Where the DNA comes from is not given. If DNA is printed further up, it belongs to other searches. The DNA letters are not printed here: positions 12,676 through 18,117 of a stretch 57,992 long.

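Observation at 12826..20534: Sec-signal RHS polymorphic-toxin locus with a multi-copy immunity-like array in a Chlamydia-like genome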

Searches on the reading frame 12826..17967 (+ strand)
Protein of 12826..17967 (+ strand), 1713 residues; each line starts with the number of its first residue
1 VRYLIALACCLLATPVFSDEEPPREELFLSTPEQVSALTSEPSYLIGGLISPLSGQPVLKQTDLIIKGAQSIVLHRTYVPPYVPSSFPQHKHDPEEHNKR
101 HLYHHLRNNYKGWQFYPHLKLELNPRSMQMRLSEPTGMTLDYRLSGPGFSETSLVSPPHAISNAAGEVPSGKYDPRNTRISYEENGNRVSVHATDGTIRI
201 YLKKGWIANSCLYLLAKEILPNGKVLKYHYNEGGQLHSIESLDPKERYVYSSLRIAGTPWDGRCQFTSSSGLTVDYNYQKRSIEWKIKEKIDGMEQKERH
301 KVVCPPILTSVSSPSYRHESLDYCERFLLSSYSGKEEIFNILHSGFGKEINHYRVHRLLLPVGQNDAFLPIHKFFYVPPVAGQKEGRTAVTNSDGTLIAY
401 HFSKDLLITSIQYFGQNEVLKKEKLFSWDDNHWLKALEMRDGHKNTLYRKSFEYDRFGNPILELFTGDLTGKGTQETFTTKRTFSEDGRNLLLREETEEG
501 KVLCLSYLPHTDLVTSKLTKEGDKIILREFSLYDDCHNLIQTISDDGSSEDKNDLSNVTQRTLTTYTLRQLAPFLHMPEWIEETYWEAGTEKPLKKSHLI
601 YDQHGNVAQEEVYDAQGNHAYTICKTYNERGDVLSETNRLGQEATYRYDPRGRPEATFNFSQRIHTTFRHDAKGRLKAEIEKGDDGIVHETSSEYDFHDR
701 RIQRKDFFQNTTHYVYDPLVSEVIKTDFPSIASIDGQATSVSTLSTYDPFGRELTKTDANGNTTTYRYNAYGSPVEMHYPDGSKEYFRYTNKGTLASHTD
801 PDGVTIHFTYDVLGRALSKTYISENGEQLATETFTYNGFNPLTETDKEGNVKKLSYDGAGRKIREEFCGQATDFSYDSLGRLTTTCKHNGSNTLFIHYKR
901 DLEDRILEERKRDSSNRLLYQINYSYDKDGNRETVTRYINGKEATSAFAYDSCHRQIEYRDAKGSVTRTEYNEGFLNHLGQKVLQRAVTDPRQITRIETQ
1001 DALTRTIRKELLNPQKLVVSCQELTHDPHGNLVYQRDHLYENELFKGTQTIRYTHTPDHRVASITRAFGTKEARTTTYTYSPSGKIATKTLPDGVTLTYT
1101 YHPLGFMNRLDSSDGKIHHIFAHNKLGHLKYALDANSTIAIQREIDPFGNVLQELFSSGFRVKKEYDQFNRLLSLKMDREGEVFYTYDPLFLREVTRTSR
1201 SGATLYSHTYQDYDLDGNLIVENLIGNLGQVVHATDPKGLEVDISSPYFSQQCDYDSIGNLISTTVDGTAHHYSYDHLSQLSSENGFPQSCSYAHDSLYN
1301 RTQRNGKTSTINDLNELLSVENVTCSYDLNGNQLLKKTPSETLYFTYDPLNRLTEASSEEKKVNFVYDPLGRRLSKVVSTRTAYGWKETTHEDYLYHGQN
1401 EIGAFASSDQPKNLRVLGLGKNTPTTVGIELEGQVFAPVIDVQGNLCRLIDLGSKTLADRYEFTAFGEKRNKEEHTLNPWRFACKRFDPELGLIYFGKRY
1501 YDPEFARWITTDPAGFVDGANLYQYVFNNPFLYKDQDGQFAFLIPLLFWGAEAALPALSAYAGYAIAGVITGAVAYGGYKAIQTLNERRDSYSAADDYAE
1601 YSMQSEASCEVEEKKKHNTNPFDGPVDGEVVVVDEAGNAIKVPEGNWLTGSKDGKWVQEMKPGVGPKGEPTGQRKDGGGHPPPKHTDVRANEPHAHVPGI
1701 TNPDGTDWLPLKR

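Call 3: search_protein_families(library=pfam, proteins=[window:12826-17967:+], max_evalue=0.1)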
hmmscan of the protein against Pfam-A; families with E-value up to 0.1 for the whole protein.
window:12826-17967:+ (1713 aa): 1 family
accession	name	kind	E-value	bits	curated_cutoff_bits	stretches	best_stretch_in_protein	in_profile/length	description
PF05593.20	RHS_repeat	-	2.7e-51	171.5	22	4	747-783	1-37/38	RHS Repeat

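Call 4: search_protein_families(library=ncbifam, proteins=[window:12826-17967:+], max_evalue=0.1)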
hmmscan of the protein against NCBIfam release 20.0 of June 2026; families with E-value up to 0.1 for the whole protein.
window:12826-17967:+ (1713 aa): 3 families
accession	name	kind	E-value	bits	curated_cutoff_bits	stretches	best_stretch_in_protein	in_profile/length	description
TIGR01643.1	YD_repeat_2x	repeat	2.5e-35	119.6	15.8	4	747-787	1-41/42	YD repeat-containing protein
NF041261.1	RHS_core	equivalog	3.6e-33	114.5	2000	4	740-886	576-717/1261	RHS element core protein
TIGR03696.1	Rhs_assc_core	domain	1.3e-21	76.9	32.5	1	1464-1539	2-76/76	RHS repeat-associated core domain-containing protein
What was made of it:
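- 12826..17967 (+): RHS/YD-repeat polymorphic toxin gene, 1713 aa, intact. Pfam RHS_repeat 2.7e-51, TIGR01643 and TIGR03696 (calls 3, 4).
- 17215..17442 (+): RHS-associated core domain, aa 1464-1539, ending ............. This is the presumed site of aspartyl self-cleavage. TIGR03696 scores 76.9 bits against a cut-off of 32.5 (call 4).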

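Call 6: search_solved_structures(query=window:12826-17967:+, max_evalue=0.001)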
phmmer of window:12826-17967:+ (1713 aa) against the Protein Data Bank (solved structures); distinct sequences matched with E-value up to 0.001: 25.
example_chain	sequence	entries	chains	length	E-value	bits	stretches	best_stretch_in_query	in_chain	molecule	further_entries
8h8a_A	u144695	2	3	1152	2.8e-32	114.5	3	1260-1535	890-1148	Putative Rhs-family protein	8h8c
8h8b_A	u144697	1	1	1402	1.3e-31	112.3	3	1260-1530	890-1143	Putative Rhs-family protein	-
8qjb_A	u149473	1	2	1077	4.1e-29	104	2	1073-1533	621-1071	T6SS-associated Rhs core domain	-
8qjd_A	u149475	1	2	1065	4.8e-29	103.8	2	745-972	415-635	Salmonella bongori Rhs core domain (residues 360-1420)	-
8qjc_A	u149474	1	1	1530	3.2e-28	101.1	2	1073-1534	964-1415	T6SS-associated Rhs core and toxin domain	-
7q97_A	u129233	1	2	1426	5.8e-27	96.9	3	1253-1532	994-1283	Rhs family protein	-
8uy4_A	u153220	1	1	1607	4.5e-21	77.4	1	627-890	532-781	Tse15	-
8uxt_A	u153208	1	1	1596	5e-20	73.9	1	627-890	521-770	Tse15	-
8qja_A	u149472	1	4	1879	5.1e-20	73.9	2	746-882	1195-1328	Putative type VI secretion system YD repeat-containing Rhs element Vgr protein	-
9pt5_A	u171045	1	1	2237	1.2e-19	72.6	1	1253-1540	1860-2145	Teneurin-like protein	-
9ifo_A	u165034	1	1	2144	3.3e-19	71.2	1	1253-1538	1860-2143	Teneurin-Like Protein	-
8cp6_B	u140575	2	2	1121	2.6e-16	61.6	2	743-1039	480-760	Toxin protein Tse5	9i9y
6sup_A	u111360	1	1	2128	1.3e-15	59.2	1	1461-1542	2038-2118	TcdB2,TccC3,Cell division control protein 42 homolog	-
6suq_A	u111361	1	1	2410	1.6e-15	59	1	1461-1551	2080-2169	TcdB2,TccC3,Genome polyprotein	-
6h6e_F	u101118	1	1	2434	1.6e-15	59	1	1461-1540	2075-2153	TcdB2,TccC3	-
4igl_B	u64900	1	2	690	1.9e-11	45.4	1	1464-1538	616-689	YenC2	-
9c4k_Q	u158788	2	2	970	1.9e-11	45.4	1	1464-1539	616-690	Toxin subunit YenC2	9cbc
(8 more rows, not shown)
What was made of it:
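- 12826..17967 (+): PDB Rhs, TcC and teneurin-like hits (call 6).
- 17215..17442 (+): Aligns to the C-terminal plug of TcC and Rhs structures (call 6).
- On RHS/YD-repeat polymorphic toxin: PDB Rhs cages at E 1e-32 (calls 3, 4, 6).
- Closest known: T6SS Rhs effectors. Same: Closest solved shells by sequence (call 6).
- Closest known: Tc toxin TcB-TcC cocoons. Same: The RHS shell and core protease domain align (call 6).
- Checked: The closest solved structures are T6SS Rhs cages, teneurin-like proteins and TcC (call 6).
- The related Tc toxins use the same kind of shell against eukaryotic cells (call 6).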

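Call 9: find_encoding_contigs(protein=window:12826-17967:+, flank=3000, max_places=6)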
Protein window:12826-17967:+ (1713 aa): no gene with exactly this product is on record in the collection.
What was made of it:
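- Tried and rejected: Exact look-up of the RHS protein in the protein collection: not on record (call 9).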

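Call 30: find_related_loci(query=window:12826-17967:+, collection=genome_contigs, flank=6000)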
Query window:12826-17967:+ (1713 aa) in genome_contigs; peptide patterns used: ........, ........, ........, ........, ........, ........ (x = any residue, [..] = any of these).
42 stretches matched a pattern; 30 encode a relative of the query (tblastn E <= 1e-3); 30 distinct loci.
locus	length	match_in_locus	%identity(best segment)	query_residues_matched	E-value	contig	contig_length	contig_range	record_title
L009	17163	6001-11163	76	1-1713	0e+0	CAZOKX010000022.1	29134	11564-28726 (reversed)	MAG TPA_asm: uncultured bacterium isolate SRP292972_co3_130 genome assembly, contig: NODE_987_length_29134_cov_16.082224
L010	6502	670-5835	73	1-1713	0e+0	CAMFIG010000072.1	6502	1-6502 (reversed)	MAG: uncultured Chlamydiae bacterium isolate SRR9109408_bin.1_metaWRAP_v1.3_MAG genome assembly, contig: ERZ12289981.256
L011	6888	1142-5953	68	1-1608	0e+0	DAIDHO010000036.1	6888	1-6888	MAG TPA_asm: Parachlamydiales bacterium isolate clean346 NODE_36_length_6888_cov_57.186316, whole genome shotgun sequenc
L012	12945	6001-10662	69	1-1547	0e+0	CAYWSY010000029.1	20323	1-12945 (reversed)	MAG TPA_asm: uncultured bacterium isolate SRP287051_co1_18 genome assembly, contig: NODE_3760_length_20323_cov_8.033698,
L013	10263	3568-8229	70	1-1547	0e+0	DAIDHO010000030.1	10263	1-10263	MAG TPA_asm: Parachlamydiales bacterium isolate clean346 NODE_30_length_10263_cov_59.900157, whole genome shotgun sequen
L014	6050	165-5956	64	1-1617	0e+0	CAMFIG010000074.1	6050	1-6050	MAG: uncultured Chlamydiae bacterium isolate SRR9109408_bin.1_metaWRAP_v1.3_MAG genome assembly, contig: ERZ12289981.280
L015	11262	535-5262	65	1-1577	0e+0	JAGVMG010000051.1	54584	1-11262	MAG: Parachlamydiales bacterium isolate SW_7 c_000000038386, whole genome shotgun sequence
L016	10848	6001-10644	58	1-1547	0e+0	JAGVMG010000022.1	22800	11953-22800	MAG: Parachlamydiales bacterium isolate SW_7 c_000000011717, whole genome shotgun sequence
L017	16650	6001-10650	56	1-1566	0e+0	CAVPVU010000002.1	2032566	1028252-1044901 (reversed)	MAG: uncultured Chlamydiales bacterium isolate MFD00008.bin.2.19 genome assembly, contig: contig_47407, whole genome sho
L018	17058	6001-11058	55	5-1711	0e+0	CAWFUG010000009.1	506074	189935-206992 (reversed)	MAG: uncultured Verrucomicrobiae bacterium isolate MFD09495.bin.1.6 genome assembly, contig: contig_6485, whole genome s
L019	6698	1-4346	60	472-1713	0e+0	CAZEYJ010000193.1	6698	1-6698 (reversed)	MAG TPA_asm: uncultured bacterium isolate binchicken_co200_5 genome assembly, contig: k141_1102959, whole genome shotgun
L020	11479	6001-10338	69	1-1539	0e+0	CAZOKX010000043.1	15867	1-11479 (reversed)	MAG TPA_asm: uncultured bacterium isolate SRP292972_co3_130 genome assembly, contig: NODE_1768_length_15867_cov_13.85137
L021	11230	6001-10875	44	2-1623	0e+0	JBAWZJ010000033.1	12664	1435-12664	MAG: Parachlamydiaceae bacterium isolate ELA112 MAG112_33, whole genome shotgun sequence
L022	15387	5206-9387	49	4-1396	0e+0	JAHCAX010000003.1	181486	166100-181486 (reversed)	MAG: Candidatus Acheromyda pituitae isolate ACE_VER1 VER1_3, whole genome shotgun sequence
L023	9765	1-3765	50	328-1586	0e+0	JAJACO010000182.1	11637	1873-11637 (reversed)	MAG: Chlamydiales bacterium isolate O_S4.2_123 S4CHLAM123_182, whole genome shotgun sequence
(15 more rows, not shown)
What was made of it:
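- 12826..17967 (+): Aligns over its full length, 76% identical, with L009 (call 30).
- Checked: All 30 close RHS relatives are also in Chlamydiota MAGs (call 30).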
